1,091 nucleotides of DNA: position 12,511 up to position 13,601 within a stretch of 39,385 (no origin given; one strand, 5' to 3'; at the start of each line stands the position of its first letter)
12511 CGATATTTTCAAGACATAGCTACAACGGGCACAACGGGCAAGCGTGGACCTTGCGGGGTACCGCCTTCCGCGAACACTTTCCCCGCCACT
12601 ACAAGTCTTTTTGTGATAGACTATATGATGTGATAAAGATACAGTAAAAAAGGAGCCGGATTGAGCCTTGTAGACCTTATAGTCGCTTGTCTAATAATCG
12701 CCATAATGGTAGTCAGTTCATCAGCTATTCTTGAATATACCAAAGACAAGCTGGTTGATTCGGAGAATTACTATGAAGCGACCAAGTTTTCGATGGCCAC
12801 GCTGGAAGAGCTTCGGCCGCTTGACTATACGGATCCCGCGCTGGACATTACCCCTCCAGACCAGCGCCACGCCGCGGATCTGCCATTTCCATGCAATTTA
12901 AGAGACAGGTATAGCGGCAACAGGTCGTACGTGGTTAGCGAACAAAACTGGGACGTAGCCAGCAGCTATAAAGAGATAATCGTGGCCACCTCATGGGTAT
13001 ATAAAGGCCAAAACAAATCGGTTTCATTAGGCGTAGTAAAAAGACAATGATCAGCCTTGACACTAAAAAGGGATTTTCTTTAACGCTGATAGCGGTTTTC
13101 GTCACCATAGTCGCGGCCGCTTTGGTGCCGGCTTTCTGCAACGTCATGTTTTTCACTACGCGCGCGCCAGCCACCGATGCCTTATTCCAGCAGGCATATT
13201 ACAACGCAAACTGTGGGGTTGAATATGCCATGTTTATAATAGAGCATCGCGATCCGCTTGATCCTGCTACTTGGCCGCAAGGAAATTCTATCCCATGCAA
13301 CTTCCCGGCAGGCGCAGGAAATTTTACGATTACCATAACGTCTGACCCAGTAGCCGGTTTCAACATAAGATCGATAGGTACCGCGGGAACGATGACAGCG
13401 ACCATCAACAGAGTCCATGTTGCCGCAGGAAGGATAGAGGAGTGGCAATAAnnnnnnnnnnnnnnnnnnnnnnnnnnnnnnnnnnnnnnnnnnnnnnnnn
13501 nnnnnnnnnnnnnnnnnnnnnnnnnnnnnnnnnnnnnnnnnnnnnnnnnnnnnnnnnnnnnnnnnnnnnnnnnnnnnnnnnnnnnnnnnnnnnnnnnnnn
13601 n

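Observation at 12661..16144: Three coupled pilin-like genes ending in a 900-aa pilin::beta-helix fusion, with no pilus machinery in sight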

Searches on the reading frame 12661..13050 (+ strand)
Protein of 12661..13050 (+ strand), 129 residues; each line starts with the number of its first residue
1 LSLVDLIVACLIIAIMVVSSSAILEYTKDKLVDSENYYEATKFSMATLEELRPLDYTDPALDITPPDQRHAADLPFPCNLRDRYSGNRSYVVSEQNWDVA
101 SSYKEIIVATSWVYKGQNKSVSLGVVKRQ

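Call 5: search_protein_families(library=pfam, proteins=[window:12661-13050:+], max_evalue=1)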
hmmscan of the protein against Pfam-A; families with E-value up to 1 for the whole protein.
window:12661-13050:+ (129 aa): 0 families

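Call 6: search_protein_families(library=ncbifam, proteins=[window:12661-13050:+], max_evalue=1)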
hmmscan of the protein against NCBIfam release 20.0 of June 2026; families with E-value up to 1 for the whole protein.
window:12661-13050:+ (129 aa): 0 families

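Call 24: search_solved_structures(query=A1, max_evalue=10, show_alignments=2)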
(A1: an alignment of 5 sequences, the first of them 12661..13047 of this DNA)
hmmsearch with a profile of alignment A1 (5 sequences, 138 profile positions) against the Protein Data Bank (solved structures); distinct sequences matched with E-value up to 10: 5.
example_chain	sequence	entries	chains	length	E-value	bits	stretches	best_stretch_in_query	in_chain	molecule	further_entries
9egp_A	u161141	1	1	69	0.0014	21.8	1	1-48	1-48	Geopilin domain 1 protein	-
7tgg_A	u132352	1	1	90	0.0038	20.5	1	1-50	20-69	Geopilin domain 1 protein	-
6xxd_A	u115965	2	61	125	0.1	15.8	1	11-98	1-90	PilA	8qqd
8pfb_G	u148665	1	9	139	2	11.6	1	11-49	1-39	Type IV pilin PilE1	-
9i1w_Ll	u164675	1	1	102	2.2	11.5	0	76-104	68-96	Ribosomal protein eL39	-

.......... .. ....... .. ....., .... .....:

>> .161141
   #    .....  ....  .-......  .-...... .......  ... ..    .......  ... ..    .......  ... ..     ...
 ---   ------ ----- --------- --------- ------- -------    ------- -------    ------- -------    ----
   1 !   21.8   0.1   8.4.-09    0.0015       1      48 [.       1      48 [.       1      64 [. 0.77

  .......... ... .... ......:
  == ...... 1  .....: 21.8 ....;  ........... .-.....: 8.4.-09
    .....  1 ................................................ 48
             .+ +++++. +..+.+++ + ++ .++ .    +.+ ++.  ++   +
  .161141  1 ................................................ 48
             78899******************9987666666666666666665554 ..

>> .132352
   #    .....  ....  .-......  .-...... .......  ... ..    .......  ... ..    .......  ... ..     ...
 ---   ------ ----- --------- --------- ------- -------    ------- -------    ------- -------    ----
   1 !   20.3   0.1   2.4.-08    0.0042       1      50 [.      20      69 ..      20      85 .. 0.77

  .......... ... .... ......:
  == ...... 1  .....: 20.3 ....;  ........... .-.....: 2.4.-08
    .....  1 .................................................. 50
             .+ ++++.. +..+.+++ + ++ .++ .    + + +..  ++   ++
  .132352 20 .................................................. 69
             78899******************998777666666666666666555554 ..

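Call 65: search_protein_families(library=pfam, alignment_id=A1, max_evalue=10)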
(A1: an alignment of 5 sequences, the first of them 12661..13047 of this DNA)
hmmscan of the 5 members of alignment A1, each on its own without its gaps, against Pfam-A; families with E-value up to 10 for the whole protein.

A. member 1, window:12661-13047:+ (129 aa): 0 families

B. families by the number of members that match (of 5 scanned): 6 families
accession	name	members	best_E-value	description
PF07963.17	N_methyl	3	0.0018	Prokaryotic N-terminal methylation motif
PF12892.13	FctA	1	0.014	Spy0128-like isopeptide containing domain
PF11122.13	Spore-coat_CotD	1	0.078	Inner spore coat protein D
PF02831.20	gpW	1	0.082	gpW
PF14686.12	fn3_3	1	0.1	Polysaccharide lyase family 4, domain II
PF02468.20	PsbN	1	0.22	Photosystem II reaction centre N protein (psbN)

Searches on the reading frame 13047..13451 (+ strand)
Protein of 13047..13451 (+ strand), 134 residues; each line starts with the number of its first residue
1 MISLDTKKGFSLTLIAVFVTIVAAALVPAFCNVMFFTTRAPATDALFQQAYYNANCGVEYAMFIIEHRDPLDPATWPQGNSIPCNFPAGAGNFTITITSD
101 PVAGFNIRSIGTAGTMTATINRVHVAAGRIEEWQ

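Call 5: search_protein_families(library=pfam, proteins=[window:13047-13451:+], max_evalue=1)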
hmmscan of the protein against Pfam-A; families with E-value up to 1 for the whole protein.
window:13047-13451:+ (134 aa): 0 families

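Call 6: search_protein_families(library=ncbifam, proteins=[window:13047-13451:+], max_evalue=1)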
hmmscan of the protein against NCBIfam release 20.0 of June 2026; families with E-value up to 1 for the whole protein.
window:13047-13451:+ (134 aa): 0 families

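Call 25: search_solved_structures(query=A2, max_evalue=10, show_alignments=2)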
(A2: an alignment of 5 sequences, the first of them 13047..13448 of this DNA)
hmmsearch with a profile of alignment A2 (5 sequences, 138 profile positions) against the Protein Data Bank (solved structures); distinct sequences matched with E-value up to 10: 3.
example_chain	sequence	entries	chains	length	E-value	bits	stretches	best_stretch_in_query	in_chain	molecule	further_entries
9egp_A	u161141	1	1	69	0.29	14.5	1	3-46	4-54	Geopilin domain 1 protein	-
1ypz_E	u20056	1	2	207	0.69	13.3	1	62-132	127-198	T cell receptor delta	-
8qkr_B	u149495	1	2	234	1.6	12.1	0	46-65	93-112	R5251VHCH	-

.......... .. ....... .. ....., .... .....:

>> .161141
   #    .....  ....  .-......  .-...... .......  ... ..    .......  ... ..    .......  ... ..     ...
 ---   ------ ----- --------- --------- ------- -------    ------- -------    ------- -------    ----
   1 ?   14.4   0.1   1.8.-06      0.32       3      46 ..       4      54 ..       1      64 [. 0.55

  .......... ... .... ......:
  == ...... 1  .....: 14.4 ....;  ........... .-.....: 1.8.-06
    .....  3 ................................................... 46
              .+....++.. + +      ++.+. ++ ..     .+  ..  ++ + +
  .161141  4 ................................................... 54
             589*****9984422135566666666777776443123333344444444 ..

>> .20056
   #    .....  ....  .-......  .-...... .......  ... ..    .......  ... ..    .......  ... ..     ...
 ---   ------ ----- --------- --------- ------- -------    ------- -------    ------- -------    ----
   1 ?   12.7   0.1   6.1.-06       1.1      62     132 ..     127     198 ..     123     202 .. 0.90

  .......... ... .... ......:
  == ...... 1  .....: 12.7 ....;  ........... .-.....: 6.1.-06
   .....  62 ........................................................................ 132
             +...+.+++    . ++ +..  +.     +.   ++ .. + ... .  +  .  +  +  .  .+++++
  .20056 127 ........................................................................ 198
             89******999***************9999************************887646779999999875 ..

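Call 56: find_homologous_proteins(query=A2, max_evalue=0.01)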
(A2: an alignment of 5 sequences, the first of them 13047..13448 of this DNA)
Query A2 (5 sequences) (134 aa, profile of the alignment): 6 proteins with E <= 0.01 among 2145 candidates.
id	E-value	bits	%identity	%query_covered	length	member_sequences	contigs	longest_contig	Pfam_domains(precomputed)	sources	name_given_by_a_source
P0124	9.8e-51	189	100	100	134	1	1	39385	-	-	-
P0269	3.8e-47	178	33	96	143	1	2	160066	-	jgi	jgi:Tfp pilus assembly protein PilX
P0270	1.2e-33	134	28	64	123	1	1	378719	-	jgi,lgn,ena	-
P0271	8.2e-29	118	-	-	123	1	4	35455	-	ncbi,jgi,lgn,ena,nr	ncbi:MAG: hypothetical protein D4S01_04835 [Dehalococcoidia bacterium]|nr:MAG: hypothetical protein 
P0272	1.3e-21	95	25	95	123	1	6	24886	-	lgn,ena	-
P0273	1.3e-20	92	38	57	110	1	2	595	-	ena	-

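Call 79: search_protein_families(library=ncbifam, proteins=[P0269], max_evalue=1)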
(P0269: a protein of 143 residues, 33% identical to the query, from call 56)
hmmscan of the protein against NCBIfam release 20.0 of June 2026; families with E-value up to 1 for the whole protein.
P0269 (143 aa): 1 family
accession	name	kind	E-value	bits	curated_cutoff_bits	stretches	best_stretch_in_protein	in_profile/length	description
NF037980.1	T2SS_GspK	equivalog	0.029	13.9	130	1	9-82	2-79/307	type II secretion system minor pseudopilin GspK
